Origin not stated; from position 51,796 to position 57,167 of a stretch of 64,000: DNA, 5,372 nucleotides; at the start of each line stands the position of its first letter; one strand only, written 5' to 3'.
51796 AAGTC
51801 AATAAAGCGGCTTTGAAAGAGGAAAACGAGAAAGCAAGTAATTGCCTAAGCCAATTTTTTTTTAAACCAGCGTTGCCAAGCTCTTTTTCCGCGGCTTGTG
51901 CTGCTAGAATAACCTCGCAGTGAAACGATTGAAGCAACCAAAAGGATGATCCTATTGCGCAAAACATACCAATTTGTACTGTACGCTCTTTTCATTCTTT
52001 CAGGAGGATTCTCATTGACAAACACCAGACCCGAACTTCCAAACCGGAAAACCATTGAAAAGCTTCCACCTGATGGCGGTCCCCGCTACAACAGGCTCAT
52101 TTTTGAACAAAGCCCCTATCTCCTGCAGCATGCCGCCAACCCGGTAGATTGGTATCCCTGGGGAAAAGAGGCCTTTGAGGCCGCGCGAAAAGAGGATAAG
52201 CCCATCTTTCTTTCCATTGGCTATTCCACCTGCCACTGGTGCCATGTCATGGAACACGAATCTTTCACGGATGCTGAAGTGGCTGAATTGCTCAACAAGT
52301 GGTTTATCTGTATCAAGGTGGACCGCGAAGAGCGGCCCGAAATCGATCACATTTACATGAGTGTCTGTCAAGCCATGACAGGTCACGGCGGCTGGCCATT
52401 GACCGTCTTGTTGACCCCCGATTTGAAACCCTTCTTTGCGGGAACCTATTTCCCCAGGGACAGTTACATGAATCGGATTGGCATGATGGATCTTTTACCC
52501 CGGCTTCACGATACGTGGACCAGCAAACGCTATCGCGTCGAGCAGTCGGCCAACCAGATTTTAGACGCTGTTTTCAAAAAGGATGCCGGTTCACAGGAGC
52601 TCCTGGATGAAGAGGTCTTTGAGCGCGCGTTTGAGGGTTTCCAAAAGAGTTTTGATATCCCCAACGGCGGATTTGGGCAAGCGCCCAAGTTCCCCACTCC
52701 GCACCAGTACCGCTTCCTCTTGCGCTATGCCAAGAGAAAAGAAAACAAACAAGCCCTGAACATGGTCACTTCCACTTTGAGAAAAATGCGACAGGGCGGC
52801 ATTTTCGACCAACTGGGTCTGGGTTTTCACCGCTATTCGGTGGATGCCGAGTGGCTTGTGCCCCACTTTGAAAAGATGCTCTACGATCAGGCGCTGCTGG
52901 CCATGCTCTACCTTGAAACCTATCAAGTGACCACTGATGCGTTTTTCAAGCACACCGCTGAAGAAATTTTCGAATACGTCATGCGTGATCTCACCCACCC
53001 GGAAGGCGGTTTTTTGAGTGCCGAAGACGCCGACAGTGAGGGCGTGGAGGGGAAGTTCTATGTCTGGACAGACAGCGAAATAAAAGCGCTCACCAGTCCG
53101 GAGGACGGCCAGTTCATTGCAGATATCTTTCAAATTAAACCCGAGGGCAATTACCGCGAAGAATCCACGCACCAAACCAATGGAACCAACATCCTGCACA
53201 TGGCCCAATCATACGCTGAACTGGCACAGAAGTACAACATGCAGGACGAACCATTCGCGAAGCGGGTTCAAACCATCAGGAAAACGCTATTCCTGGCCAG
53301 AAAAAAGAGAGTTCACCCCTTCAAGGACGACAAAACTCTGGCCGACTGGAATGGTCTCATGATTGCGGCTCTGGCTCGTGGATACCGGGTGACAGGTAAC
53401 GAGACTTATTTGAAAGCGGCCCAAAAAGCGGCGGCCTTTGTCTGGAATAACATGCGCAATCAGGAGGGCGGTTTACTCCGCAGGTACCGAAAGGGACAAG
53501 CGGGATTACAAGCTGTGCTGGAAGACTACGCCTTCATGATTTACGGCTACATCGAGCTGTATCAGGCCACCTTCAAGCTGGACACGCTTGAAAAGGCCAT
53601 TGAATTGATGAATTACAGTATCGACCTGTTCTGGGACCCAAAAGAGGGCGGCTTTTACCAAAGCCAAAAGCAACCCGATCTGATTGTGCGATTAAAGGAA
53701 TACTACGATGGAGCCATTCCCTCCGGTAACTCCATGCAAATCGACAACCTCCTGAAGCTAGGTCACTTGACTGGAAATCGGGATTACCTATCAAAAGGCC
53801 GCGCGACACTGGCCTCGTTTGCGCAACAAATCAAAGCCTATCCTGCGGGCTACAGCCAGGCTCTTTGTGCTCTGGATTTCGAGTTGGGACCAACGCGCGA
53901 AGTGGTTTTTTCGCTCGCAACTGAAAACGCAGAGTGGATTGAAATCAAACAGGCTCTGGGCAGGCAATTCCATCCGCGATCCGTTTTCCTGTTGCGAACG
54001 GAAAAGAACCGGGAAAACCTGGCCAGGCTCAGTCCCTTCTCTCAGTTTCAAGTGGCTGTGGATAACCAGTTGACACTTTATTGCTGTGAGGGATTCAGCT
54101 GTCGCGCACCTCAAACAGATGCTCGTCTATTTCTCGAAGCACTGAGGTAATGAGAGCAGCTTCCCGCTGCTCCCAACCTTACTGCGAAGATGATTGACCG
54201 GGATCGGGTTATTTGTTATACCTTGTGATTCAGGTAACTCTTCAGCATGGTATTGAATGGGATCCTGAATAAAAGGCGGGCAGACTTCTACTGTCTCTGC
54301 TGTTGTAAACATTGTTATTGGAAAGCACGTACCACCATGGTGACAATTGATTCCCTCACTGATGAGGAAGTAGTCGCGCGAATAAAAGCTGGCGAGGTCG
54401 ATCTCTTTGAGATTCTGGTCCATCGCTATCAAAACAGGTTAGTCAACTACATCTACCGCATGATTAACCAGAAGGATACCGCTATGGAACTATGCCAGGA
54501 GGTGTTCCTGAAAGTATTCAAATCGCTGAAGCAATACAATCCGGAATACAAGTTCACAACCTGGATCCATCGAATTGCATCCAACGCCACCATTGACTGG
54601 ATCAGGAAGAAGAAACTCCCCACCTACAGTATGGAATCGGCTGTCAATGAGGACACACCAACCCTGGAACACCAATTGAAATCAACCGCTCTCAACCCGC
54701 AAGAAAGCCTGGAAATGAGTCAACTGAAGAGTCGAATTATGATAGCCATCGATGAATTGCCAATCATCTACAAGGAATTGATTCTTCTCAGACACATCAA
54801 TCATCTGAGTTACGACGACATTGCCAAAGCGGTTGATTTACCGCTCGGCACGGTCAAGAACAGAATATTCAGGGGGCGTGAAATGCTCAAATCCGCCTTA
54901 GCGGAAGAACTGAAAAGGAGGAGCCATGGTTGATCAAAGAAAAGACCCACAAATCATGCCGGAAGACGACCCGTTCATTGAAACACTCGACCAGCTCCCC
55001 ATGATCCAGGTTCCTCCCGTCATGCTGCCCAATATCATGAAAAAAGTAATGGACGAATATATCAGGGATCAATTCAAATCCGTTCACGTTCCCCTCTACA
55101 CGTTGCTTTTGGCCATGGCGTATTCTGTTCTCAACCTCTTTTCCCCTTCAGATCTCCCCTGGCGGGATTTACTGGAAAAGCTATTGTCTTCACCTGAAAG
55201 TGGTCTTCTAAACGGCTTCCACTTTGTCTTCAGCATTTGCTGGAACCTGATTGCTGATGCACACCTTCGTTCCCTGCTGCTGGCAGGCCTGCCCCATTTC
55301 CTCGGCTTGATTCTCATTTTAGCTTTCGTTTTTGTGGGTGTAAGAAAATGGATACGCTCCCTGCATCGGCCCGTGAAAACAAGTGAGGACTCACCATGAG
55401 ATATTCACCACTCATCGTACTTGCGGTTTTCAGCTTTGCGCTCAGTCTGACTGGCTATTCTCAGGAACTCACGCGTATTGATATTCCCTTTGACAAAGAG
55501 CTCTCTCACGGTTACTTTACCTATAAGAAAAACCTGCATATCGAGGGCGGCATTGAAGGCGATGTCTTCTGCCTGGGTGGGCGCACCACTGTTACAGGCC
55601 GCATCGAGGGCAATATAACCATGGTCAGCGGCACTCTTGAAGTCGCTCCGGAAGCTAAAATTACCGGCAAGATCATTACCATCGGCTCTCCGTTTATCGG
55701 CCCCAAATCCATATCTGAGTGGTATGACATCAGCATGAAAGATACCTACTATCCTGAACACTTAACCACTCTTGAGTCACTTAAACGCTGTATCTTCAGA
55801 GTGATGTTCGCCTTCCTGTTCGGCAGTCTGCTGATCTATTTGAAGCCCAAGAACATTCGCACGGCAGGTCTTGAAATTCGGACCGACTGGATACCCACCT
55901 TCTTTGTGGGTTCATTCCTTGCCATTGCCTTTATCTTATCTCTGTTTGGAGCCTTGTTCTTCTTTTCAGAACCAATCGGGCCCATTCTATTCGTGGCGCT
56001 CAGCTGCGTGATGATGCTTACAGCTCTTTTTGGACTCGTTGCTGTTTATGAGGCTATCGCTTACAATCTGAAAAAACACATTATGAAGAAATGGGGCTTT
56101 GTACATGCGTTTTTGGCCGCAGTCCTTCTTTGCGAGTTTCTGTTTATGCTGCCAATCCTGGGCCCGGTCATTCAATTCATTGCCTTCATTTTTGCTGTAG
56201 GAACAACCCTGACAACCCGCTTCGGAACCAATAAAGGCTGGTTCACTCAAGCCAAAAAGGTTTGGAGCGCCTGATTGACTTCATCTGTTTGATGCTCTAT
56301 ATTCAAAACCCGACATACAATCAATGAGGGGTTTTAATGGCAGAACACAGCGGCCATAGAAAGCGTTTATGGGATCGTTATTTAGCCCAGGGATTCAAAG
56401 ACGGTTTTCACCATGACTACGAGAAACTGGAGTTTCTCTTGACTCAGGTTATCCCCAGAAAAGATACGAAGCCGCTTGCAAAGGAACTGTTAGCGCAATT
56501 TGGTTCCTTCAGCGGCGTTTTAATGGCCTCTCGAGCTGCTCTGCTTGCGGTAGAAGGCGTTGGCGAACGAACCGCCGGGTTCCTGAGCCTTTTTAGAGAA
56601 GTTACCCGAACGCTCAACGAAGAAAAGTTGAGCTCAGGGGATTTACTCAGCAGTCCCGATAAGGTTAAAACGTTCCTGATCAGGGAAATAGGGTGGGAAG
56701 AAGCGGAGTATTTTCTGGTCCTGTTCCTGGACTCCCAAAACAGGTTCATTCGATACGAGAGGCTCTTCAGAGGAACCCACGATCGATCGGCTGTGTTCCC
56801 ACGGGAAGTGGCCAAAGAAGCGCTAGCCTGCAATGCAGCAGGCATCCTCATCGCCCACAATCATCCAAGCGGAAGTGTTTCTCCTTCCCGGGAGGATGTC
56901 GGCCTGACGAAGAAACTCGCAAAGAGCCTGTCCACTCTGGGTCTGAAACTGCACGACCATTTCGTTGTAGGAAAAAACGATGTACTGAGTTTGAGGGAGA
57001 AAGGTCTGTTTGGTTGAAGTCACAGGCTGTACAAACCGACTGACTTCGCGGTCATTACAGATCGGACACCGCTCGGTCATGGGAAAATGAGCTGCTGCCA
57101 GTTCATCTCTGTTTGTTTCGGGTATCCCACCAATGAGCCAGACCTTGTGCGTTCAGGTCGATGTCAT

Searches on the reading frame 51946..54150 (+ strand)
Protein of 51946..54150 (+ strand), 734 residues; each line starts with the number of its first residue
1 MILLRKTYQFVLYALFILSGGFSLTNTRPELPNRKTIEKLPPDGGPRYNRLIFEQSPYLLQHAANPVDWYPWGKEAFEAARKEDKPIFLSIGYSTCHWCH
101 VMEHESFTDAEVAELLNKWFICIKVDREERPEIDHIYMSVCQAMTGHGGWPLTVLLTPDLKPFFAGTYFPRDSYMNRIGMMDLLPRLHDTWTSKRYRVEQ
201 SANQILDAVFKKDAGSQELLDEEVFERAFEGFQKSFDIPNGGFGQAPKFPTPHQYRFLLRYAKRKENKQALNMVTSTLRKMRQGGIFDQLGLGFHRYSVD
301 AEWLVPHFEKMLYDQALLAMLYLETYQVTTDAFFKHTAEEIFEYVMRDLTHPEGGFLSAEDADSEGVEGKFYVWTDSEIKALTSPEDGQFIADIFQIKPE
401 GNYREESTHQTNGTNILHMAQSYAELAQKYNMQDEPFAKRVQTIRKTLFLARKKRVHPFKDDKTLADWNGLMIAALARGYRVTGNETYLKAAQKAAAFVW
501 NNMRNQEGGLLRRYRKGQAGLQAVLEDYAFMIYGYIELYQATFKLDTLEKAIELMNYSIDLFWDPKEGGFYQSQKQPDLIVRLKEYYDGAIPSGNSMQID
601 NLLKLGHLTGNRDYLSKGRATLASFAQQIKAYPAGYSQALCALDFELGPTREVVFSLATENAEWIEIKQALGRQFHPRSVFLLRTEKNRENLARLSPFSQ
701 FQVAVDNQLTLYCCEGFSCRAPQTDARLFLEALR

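Call 33: search_protein_families(library=pfam, proteins=[window:51946-54150:+], max_evalue=0.001)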
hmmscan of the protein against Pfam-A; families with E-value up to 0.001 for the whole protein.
window:51946-54150:+ (734 aa): 5 families
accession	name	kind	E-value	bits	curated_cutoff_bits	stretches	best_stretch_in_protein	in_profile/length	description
PF03190.21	Thioredox_DsbH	-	3.1e-77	258.5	27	1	49-208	2-161/163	Protein of unknown function, DUF255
PF13899.12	Thioredoxin_7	-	4e-11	43.3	27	1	68-158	1-83/83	Thioredoxin-like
PF07470.19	Glyco_hydro_88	-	1.3e-07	31.3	26.6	1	459-579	21-127/352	Glycosyl Hydrolase Family 88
PF07221.17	GlcNAc_2-epim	-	2.3e-06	27.6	23.4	0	472-514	281-323/347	N-acylglucosamine 2-epimerase (GlcNAc 2-epimerase)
PF06662.19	C5-epim_C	-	6.9e-06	26.1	23.3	1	470-516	32-76/188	D-glucuronyl C5-epimerase C-terminus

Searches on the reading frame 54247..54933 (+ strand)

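Call 33: search_protein_families(library=pfam, proteins=[window:54247-54933:+], max_evalue=0.001)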
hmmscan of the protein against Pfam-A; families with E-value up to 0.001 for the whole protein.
window:54247-54933:+ (228 aa): 3 families
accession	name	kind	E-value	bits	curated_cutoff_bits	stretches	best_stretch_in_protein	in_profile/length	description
PF04542.20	Sigma70_r2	-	5.3e-18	65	24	1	57-123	1-69/71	Sigma-70 region 2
PF08281.18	Sigma70_r4_2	-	4e-14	52.4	25.7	1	167-214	7-54/54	Sigma-70, region 4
PF04545.22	Sigma70_r4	-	3.1e-06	27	24.1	1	167-215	1-49/50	Sigma-70, region 4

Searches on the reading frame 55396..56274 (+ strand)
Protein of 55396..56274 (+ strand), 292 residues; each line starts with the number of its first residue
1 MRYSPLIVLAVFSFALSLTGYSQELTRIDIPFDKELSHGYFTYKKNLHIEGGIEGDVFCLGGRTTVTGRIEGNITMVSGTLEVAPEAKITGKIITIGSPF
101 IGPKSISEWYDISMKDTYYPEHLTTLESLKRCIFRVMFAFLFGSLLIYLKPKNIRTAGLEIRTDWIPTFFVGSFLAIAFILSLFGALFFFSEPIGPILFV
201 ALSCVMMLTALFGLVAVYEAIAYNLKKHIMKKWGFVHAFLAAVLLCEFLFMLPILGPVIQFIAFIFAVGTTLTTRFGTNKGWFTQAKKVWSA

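Call 33: search_protein_families(library=pfam, proteins=[window:55396-56274:+], max_evalue=0.001)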
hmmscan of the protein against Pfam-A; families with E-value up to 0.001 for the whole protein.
window:55396-56274:+ (292 aa): 1 family
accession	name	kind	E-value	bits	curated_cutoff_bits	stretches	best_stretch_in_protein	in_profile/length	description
PF04519.19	Bactofilin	-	0.00028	21.5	27.9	0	38-59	10-31/98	Polymer-forming cytoskeletal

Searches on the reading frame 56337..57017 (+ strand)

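Call 33: search_protein_families(library=pfam, proteins=[window:56337-57017:+], max_evalue=0.001)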
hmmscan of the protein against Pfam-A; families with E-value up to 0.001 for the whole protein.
window:56337-57017:+ (226 aa): 3 families
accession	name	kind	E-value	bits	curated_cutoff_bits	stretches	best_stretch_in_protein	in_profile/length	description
PF04002.20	RadC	-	5.1e-40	136.6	22.1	1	105-224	2-121/121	RadC-like JAB domain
PF12826.13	HHH_2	-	0.00037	21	27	0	47-83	15-51/64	Helix-hairpin-helix motif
PF14520.12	HHH_5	-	0.0008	20.3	27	0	47-80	14-48/57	Helix-hairpin-helix domain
